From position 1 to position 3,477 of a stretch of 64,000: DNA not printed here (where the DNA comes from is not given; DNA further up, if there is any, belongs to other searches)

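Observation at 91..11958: Divergent glycan-type locus: CDP-6-deoxyhexose genes coupled to a polyprenol-P GT2, opposite a five-gene coupled run from methyltransferase to giant lipoprotein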

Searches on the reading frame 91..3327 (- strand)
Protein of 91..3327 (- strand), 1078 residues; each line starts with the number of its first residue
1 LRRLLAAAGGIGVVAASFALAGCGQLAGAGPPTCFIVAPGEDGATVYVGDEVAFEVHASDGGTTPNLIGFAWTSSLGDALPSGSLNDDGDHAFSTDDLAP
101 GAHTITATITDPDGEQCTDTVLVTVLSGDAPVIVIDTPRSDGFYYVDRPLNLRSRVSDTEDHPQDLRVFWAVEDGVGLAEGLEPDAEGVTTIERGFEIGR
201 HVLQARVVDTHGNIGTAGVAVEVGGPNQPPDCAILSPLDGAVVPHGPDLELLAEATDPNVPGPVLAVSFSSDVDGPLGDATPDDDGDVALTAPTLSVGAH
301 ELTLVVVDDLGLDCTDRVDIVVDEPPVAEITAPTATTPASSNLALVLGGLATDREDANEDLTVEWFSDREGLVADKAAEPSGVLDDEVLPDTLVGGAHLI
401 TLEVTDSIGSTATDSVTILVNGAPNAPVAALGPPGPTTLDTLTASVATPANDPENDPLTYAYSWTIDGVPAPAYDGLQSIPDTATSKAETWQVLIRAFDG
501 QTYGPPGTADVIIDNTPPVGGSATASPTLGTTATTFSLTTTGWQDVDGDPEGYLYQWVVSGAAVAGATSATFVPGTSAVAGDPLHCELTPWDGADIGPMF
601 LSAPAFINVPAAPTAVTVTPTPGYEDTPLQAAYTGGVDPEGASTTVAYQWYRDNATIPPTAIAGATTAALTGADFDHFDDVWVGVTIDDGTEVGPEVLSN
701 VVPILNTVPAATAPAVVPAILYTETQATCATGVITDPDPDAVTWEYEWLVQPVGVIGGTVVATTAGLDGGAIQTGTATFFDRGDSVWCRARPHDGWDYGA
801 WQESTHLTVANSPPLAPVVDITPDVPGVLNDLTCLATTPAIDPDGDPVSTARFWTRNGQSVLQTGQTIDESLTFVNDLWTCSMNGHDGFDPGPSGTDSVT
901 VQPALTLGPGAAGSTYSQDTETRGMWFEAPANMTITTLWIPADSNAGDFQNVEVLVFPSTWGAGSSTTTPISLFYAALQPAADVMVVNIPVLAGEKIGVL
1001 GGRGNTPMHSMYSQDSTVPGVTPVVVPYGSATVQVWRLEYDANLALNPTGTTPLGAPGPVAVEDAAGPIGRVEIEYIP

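Call 6: search_protein_families(library=pfam, proteins=[window:91-3327:-], max_evalue=0.01)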
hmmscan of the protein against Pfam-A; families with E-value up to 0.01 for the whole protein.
window:91-3327:- (1078 aa): 5 families
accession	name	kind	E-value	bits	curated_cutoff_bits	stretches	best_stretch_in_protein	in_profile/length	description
PF19077.6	Big_13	-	7.3e-09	36.5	27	0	260-323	36-101/102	Bacterial Ig-like domain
PF02010.21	REJ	-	1.2e-08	34.4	25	1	514-555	310-351/452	REJ domain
PF17957.7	Big_7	-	8.6e-06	26.8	24.1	0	230-303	1-69/70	Bacterial Ig domain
PF22352.2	K319L-like_PKD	-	0.0014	19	27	0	393-420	57-84/84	K319L-like, PKD domain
PF16640.11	Big_3_5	-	0.0034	18.4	35.5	0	44-108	6-68/88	Bacterial Ig-like domain (group 3)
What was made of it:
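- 91..3327 (-): 1078-aa Thr/Pro-rich lipoprotein with Ig-like/PKD/REJ-type repeats (TTG start, lipobox LAGC). It is the last gene of the run and is followed by a convergent gene in the identical contigs. Big_13, REJ and Big_7 hits (call 6).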

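Call 7: search_protein_families(library=ncbifam, proteins=[window:91-3327:-], max_evalue=0.01)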
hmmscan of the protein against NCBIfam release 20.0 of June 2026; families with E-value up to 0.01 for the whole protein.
window:91-3327:- (1078 aa): 1 family
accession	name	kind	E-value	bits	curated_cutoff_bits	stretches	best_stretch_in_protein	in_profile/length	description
NF012211.1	tand_rpt_95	domain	1.9e-05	24.5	90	0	250-324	14-86/98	tandem-95 repeat protein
